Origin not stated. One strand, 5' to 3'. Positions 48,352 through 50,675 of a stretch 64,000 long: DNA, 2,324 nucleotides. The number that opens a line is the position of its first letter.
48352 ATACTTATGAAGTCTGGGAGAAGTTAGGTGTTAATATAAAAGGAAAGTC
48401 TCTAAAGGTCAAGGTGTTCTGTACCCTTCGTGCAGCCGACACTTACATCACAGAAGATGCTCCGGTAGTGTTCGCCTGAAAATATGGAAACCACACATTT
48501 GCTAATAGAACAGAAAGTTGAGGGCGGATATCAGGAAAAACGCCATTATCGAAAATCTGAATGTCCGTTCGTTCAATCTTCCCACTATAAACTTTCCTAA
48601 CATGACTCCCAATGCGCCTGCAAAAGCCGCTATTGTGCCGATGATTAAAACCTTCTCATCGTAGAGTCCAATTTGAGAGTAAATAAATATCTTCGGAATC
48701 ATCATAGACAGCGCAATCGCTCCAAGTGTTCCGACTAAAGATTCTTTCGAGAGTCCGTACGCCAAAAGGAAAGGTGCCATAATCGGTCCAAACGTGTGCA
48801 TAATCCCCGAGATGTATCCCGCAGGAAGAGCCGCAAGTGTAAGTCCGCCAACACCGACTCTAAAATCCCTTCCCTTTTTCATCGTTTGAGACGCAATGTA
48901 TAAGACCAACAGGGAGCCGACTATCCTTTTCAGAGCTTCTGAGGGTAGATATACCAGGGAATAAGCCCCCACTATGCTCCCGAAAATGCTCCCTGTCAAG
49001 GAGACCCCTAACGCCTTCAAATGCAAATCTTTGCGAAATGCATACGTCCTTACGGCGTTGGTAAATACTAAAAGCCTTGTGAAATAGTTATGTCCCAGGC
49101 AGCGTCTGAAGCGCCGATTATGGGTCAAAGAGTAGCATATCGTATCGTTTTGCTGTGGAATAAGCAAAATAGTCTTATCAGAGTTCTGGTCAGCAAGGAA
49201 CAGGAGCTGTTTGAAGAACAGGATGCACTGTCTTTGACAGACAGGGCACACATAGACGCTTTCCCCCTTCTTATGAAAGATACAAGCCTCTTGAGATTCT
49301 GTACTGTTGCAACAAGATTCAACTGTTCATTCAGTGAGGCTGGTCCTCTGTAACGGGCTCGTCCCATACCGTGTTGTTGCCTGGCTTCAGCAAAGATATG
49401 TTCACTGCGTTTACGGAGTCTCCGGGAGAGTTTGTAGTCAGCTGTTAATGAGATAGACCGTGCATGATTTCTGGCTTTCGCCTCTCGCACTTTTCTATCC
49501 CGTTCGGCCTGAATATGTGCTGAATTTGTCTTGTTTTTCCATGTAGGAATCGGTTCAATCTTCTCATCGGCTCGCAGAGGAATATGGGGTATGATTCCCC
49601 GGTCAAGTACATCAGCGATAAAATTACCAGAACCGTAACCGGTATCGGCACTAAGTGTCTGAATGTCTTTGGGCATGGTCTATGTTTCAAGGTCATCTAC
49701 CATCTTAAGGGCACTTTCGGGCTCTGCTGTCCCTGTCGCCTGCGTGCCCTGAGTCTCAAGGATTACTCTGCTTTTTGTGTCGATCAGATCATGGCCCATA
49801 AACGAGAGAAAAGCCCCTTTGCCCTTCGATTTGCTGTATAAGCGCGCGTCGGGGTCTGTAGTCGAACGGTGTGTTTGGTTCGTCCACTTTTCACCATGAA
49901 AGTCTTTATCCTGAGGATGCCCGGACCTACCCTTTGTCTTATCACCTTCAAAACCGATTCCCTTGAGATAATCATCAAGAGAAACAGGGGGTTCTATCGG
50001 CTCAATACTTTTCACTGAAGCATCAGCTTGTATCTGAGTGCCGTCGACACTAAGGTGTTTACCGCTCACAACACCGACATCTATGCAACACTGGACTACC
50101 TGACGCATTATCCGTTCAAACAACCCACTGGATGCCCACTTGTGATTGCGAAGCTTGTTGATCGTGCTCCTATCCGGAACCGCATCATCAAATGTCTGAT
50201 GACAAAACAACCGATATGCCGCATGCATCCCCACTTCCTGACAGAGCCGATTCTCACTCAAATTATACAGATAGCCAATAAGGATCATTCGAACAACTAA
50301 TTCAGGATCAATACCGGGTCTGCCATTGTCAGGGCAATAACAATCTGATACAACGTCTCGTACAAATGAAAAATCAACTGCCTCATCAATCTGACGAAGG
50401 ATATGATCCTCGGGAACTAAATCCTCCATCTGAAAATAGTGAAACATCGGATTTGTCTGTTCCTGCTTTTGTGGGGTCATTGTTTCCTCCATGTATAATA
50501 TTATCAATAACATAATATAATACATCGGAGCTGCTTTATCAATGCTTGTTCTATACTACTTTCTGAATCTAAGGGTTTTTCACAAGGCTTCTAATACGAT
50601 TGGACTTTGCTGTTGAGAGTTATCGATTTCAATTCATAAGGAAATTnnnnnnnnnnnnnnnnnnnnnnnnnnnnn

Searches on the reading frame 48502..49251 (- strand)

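Call 38: search_protein_families(library=pfam, proteins=[window:48502-49251:-], max_evalue=0.00001)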
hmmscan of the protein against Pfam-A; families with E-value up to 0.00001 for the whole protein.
window:48502-49251:- (249 aa): 1 family
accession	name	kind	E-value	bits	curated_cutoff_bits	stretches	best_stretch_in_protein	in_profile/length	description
PF01925.25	TauE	-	2.8e-22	80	32.6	1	61-245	44-236/237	Sulfite exporter TauE/SafE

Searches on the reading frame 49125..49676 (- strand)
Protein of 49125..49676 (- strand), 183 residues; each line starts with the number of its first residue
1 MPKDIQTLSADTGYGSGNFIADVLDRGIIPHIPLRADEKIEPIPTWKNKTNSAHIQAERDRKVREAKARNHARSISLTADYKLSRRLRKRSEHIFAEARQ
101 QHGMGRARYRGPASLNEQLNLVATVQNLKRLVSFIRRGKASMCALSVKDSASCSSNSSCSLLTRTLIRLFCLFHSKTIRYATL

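Call 38: search_protein_families(library=pfam, proteins=[window:49125-49676:-], max_evalue=0.00001)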
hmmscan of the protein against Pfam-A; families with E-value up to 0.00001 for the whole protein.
window:49125-49676:- (183 aa): 2 families
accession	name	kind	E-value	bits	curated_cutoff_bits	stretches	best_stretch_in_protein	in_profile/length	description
PF01609.27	DDE_Tnp_1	-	5.9e-10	39.7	23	1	4-128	76-200/200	Transposase DDE domain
PF13751.12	DDE_Tnp_1_6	-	2e-09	38.2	25.1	1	60-131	50-124/125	Transposase DDE domain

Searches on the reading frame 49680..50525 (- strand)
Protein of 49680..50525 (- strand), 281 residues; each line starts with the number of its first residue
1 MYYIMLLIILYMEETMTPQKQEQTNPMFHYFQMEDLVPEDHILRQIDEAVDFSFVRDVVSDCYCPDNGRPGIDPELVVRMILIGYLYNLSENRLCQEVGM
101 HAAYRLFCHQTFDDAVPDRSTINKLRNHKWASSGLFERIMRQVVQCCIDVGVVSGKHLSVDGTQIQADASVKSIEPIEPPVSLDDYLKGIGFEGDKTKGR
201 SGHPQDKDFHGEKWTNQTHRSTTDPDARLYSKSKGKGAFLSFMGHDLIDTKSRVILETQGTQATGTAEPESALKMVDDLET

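Call 38: search_protein_families(library=pfam, proteins=[window:49680-50525:-], max_evalue=0.00001)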
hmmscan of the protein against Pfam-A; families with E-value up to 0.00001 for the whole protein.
window:49680-50525:- (281 aa): 1 family
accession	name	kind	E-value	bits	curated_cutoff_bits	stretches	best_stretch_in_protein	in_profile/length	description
PF05598.16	DUF772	-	1.7e-17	63.6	23.1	1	68-143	1-74/74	Transposase domain (DUF772)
